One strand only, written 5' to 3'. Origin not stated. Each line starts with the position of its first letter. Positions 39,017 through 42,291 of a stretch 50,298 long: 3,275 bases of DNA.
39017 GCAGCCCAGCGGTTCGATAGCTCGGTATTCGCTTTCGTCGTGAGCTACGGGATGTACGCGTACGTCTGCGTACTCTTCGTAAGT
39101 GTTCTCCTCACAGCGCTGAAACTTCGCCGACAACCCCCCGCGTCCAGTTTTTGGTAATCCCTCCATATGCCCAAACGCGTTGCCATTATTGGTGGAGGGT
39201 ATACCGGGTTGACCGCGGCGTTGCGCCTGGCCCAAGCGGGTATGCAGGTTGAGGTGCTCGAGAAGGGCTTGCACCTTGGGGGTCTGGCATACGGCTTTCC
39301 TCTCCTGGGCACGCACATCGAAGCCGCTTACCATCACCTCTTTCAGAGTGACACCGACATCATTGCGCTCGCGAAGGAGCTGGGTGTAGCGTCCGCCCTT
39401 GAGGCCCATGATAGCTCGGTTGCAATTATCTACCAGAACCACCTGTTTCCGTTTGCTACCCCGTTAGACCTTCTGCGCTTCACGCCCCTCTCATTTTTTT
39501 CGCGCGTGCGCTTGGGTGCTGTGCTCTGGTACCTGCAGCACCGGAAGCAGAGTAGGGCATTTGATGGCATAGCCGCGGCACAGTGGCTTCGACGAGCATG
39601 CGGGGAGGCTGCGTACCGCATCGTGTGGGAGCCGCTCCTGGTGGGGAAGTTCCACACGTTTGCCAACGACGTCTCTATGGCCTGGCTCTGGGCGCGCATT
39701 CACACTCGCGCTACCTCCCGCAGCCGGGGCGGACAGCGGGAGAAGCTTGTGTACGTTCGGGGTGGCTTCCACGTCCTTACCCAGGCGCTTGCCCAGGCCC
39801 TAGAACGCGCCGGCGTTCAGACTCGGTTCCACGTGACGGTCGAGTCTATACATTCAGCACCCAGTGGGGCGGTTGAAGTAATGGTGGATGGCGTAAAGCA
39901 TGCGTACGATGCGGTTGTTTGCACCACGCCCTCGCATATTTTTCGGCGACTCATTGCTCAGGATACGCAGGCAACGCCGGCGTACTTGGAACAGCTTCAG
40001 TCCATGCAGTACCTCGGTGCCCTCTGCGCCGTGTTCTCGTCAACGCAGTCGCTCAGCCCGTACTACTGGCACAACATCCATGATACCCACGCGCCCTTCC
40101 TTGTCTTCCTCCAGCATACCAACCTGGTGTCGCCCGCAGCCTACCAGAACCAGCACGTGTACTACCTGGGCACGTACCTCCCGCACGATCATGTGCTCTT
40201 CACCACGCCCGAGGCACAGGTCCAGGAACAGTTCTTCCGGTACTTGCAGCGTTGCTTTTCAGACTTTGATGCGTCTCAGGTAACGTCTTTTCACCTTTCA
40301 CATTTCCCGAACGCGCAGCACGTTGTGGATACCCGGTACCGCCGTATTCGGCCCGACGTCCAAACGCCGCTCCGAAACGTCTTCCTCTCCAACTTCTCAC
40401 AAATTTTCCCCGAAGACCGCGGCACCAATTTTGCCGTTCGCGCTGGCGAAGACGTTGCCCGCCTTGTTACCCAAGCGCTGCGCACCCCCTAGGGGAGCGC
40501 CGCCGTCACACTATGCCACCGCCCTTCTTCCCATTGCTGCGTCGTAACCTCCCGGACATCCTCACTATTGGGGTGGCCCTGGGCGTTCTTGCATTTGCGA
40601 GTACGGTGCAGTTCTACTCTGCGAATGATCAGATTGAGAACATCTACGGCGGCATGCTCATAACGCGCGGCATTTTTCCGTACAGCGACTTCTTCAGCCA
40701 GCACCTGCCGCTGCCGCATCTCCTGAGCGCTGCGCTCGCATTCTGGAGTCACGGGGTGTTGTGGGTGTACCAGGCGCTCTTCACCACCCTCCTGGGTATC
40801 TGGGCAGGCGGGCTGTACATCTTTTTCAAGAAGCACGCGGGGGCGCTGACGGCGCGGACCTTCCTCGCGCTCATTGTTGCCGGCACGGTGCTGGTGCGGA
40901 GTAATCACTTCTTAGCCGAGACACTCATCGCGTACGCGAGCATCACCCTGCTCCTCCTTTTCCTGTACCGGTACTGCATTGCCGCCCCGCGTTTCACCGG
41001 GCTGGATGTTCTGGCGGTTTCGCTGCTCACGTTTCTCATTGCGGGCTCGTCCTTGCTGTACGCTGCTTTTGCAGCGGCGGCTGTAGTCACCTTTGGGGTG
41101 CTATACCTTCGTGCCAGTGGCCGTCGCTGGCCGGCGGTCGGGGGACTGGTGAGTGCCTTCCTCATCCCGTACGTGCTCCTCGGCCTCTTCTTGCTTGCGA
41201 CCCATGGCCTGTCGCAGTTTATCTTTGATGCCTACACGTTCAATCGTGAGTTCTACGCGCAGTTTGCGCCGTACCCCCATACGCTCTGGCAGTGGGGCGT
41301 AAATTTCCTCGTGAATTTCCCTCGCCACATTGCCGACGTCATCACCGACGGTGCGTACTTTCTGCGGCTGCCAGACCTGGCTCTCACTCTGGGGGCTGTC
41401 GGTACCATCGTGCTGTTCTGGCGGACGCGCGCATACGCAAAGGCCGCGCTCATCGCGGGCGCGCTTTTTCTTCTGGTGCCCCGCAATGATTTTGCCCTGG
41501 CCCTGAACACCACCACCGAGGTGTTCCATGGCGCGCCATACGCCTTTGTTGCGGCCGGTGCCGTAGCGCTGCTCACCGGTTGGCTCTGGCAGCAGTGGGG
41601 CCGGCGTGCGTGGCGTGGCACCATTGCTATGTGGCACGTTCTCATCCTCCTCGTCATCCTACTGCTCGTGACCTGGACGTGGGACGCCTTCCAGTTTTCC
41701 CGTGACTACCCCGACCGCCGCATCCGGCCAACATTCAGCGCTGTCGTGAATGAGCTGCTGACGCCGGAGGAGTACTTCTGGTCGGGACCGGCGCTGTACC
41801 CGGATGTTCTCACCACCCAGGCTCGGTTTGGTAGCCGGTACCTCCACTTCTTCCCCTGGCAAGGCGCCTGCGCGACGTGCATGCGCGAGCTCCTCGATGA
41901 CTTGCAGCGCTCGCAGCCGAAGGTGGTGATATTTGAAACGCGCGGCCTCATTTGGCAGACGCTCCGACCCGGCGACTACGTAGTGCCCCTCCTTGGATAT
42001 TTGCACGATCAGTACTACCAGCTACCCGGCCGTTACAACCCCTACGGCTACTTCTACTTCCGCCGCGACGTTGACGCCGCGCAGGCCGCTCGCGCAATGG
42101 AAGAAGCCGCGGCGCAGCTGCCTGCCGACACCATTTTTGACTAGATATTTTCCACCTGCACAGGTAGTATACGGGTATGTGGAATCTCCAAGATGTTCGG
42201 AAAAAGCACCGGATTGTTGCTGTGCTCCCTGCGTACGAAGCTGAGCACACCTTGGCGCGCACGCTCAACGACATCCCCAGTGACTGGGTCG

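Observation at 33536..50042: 16.5-kb locus with nine GT-C/DUF2079-type membrane proteins, two polyprenyl-P-sugar synthases and a flavoenzyme: candidate undescribed extracytoplasmic glycan assembly system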

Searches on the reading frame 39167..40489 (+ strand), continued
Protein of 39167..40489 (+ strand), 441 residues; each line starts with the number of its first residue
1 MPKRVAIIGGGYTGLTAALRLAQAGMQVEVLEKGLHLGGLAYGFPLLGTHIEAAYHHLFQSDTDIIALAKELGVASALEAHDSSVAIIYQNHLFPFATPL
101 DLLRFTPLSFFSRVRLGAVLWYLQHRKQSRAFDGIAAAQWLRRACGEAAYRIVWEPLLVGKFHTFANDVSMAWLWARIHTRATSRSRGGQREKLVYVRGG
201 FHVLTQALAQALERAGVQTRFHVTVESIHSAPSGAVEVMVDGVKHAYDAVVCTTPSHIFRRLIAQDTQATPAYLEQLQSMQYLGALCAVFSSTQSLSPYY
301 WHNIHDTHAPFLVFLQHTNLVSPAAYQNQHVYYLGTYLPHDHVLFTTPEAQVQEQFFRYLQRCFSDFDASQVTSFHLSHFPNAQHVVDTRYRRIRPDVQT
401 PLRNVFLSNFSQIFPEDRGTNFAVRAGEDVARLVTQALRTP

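Call 29: search_solved_structures(query=A1, max_evalue=0.001)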
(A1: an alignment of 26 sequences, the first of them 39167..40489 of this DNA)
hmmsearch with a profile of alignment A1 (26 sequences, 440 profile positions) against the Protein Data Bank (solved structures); distinct sequences matched with E-value up to 0.001: 226 (the best 60 are shown).
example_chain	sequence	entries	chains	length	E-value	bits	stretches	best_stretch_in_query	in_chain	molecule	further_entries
5mog_A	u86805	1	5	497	8.6e-18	67.7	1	5-409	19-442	Phytoene dehydrogenase, chloroplastic/chromoplastic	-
3nrn_A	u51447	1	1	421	1.7e-14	56.9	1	5-282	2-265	uncharacterized protein PF1083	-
1sez_A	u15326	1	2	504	8.1e-14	54.6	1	3-172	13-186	Protoporphyrinogen oxidase, mitochondrial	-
3lov_A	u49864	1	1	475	1.6e-12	50.4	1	3-171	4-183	Protoporphyrinogen oxidase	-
3ka7_A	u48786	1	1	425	8.4e-12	48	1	5-59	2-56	Oxidoreductase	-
3i6d_A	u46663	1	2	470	4.2e-11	45.7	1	3-266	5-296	Protoporphyrinogen oxidase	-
2z5x_A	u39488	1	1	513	6.7e-11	45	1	5-263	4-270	Amine oxidase [flavin-containing] A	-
2bxr_A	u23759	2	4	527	6.7e-11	45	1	5-263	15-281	AMINE OXIDASE [FLAVIN-CONTAINING] A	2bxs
2z5y_A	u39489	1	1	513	1.2e-10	44.1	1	5-263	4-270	Amine oxidase [flavin-containing] A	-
4rep_A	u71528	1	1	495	4.3e-10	42.3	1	4-46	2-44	Gamma-carotene desaturase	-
1o5w_A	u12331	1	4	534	4.5e-10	42.3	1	5-263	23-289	Amine oxidase [flavin-containing] A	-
9t73_B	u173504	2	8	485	5.1e-10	42.1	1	2-45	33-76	Tetrapodal ancestor of L-amino acid oxidases: I224A-Q225H-P361-PREGA-L367 bound to phenyla | Tetrapodal ancestor of L-amino acid oxidase: I224A-Q225H-P361-PREGA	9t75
2yg6_A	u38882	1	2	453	6.6e-10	41.7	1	3-80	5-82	PUTRESCINE OXIDASE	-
9run_A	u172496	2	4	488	7.4e-10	41.6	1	2-45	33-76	Tetrapodal ancestor of L-amino acid oxidase: Q225H-W377I double mutant | Tetrapodal ancestor of L-amino acid oxidases: W377I mutant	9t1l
9qs1_A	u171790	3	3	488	7.4e-10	41.6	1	2-45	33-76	Tetrapodal ancestor of L-amino acis oxidases | Tetrapodal ancestor of L-amino acid oxidases | Tetrapodal ancestor of L-amino acid oxidases co-crystallised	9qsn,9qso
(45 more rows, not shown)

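Call 34: search_protein_families(library=pfam, alignment_id=A2, max_evalue=0.00001)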
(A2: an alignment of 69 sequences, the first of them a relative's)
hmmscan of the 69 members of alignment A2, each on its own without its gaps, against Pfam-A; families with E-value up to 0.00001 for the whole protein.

A. member 1, L003:9023-9973:+ (317 aa): 1 family
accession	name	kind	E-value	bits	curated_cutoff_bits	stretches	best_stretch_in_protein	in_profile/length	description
PF00535.33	Glycos_transf_2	-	4.6e-33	115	23.3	1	6-168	2-166/168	Glycosyl transferase family 2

B. families by the number of members that match (of 69 scanned): 19 families
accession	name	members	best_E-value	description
PF00535.33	Glycos_transf_2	25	1.5e-37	Glycosyl transferase family 2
PF03706.18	LPG_synthase_TM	16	6.3e-61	Lysylphosphatidylglycerol synthase TM region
PF04138.20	GtrA_DPMS_TM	10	8e-23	GtrA/DPMS, transmembrane domain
PF10111.15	Glyco_tranf_2_2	10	8.6e-08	Glycosyltransferase like family 2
PF13641.12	Glyco_tranf_2_3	7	1.4e-10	Glycosyltransferase like family 2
PF03030.21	H_PPase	3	3.7e-251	Inorganic H+ pyrophosphatase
PF01039.27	Carboxyl_trans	2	1.3e-199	Carboxyl transferase domain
PF13231.12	PMT_2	2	1e-10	Dolichyl-phosphate-mannose-protein mannosyltransferase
PF03255.19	ACCA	2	2.6e-10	Acetyl co-enzyme A carboxylase carboxyltransferase-like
PF04203.18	Sortase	1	3.1e-24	Sortase domain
PF13489.12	Methyltransf_23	1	2.4e-23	Methyltransferase domain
PF08241.18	Methyltransf_11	1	7.6e-20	Methyltransferase domain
PF05050.19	Methyltransf_21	1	2.5e-17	Methyltransferase FkbM domain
PF13649.12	Methyltransf_25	1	3.1e-17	Methyltransferase domain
PF08242.18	Methyltransf_12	1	8.3e-17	Methyltransferase domain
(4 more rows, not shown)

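Call 35: search_protein_families(library=pfam, alignment_id=A3, max_evalue=0.00001)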
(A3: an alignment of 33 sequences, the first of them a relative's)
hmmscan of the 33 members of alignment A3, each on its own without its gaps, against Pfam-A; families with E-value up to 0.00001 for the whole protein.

A. member 1, L003:11403-12647:+ (415 aa): 3 families
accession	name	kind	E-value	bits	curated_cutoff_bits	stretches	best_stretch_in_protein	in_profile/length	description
PF00534.26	Glycos_transf_1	-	1.1e-21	77.5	26.4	1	217-349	9-141/172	Glycosyl transferases group 1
PF13692.12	Glyco_trans_1_4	-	1.5e-12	48.4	27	1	224-355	2-131/142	Glycosyl transferases group 1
PF20706.3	GT4-conflict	-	4.2e-06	26.4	26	1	211-344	185-323/385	Family 4 Glycosyltransferase in conflict systems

B. families by the number of members that match (of 33 scanned): 42 families (the first 25 are shown)
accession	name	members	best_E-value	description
PF00535.33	Glycos_transf_2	3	4.7e-37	Glycosyl transferase family 2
PF13231.12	PMT_2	3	5.3e-10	Dolichyl-phosphate-mannose-protein mannosyltransferase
PF00106.31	adh_short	2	4.5e-50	short chain dehydrogenase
PF07690.21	MFS_1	2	1.4e-43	Major Facilitator Superfamily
PF13641.12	Glyco_tranf_2_3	2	2.7e-43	Glycosyltransferase like family 2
PF01257.25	2Fe-2S_thioredx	2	1.4e-40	Thioredoxin-like [2Fe-2S] ferredoxin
PF08659.16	KR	2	1.4e-14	KR domain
PF02719.21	Polysacc_synt_2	1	8.2e-98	Polysaccharide biosynthesis protein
PF00654.25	Voltage_CLC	1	4e-92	Voltage gated chloride channel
PF11700.14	ATG22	1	2.2e-41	Vacuole effluxer Atg22 like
PF01512.22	Complex1_51K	1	2.6e-41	Nuo51 FMN-binding domain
PF08757.17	CotH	1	5.4e-38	CotH kinase protein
PF00150.24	Cellulase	1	2.1e-35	Cellulase (glycosyl hydrolase family 5)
PF13561.12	adh_short_C2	1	4.3e-35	Enoyl-(Acyl carrier protein) reductase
PF00005.33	ABC_tran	1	1.2e-27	ABC transporter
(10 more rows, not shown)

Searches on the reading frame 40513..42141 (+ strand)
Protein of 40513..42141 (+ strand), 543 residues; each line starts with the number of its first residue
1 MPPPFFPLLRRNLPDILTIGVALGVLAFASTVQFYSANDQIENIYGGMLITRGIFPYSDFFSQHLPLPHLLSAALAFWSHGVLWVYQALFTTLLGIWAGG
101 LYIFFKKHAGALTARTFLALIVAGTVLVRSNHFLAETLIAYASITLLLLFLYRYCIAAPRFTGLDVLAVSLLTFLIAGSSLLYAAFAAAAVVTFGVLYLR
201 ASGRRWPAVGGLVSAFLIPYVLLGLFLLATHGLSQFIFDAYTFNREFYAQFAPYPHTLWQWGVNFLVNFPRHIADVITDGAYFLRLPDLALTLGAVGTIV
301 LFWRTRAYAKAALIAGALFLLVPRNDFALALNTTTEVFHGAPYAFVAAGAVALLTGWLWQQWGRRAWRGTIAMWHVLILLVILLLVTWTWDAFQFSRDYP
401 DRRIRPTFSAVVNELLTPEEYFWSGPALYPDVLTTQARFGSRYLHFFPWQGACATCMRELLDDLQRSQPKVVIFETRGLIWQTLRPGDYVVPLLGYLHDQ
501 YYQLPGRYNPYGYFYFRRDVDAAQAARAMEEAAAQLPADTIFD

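Call 5: search_protein_families(library=pfam, proteins=[window:40513-42141:+], max_evalue=0.1)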
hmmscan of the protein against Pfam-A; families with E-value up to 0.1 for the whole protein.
window:40513-42141:+ (543 aa): 0 families

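Call 7: search_protein_families(library=ncbifam, proteins=[window:40513-42141:+], max_evalue=0.1)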
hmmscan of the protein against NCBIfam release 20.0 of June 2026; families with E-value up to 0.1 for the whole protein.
window:40513-42141:+ (543 aa): 0 families

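Call 57: search_protein_representatives(protein=window:40513-42141:+)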
Query: 543 residues. Proteins with E-value up to 0.001 (for the whole library): 282; up to 1e-10: 123; up to 1e-30: 20. The best 150 are listed.
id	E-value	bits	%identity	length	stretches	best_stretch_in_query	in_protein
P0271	0.0e+00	1226.1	100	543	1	1-543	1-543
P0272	2.8e-58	214.5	32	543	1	18-532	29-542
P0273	1.5e-50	188.9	28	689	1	6-524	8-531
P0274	3.1e-46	174.7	32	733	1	19-519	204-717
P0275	5.5e-43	163.9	32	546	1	20-506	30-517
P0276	5.5e-42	160.6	31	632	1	6-477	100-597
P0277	5.5e-41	157.4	30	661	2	4-354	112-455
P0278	2.9e-37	145.1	29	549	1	9-520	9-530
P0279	3.2e-37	144.9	29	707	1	18-534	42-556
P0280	3.4e-37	144.8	28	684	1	20-519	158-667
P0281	1.5e-35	139.4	31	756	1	37-519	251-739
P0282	2.9e-35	138.5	31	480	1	65-517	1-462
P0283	3.7e-35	138.1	31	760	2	13-521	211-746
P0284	1.5e-34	136.1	31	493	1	52-519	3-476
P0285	5.7e-34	134.2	28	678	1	26-509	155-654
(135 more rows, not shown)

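Call 60: search_protein_families(library=pfam, alignment_id=A6, max_evalue=0.001)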
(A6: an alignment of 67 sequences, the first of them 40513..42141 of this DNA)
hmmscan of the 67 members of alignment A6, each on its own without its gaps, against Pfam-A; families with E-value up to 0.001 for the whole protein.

A. member 1, window:40513-42141:+ (543 aa): 0 families

B. families by the number of members that match (of 67 scanned): 2 families
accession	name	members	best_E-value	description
PF04138.20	GtrA_DPMS_TM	13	1.6e-26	GtrA/DPMS, transmembrane domain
PF13231.12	PMT_2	3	1.2e-08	Dolichyl-phosphate-mannose-protein mannosyltransferase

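Call 61: search_solved_structures(query=A6, max_evalue=1)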
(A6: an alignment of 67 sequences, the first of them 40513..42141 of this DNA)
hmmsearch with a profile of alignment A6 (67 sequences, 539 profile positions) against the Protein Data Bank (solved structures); distinct sequences matched with E-value up to 1: 4.
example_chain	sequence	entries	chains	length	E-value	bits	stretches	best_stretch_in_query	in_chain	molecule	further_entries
2diy_A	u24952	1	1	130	0.45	12.2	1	431-474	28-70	Thioredoxin-like protein 2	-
6b85_J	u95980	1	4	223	0.51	12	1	311-399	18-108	TMHC4_R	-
2wz9_A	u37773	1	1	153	0.61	11.8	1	431-474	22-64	GLUTAREDOXIN-3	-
11kc_A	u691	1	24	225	0.8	11.4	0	311-399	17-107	Designed nanoparticle O43-TM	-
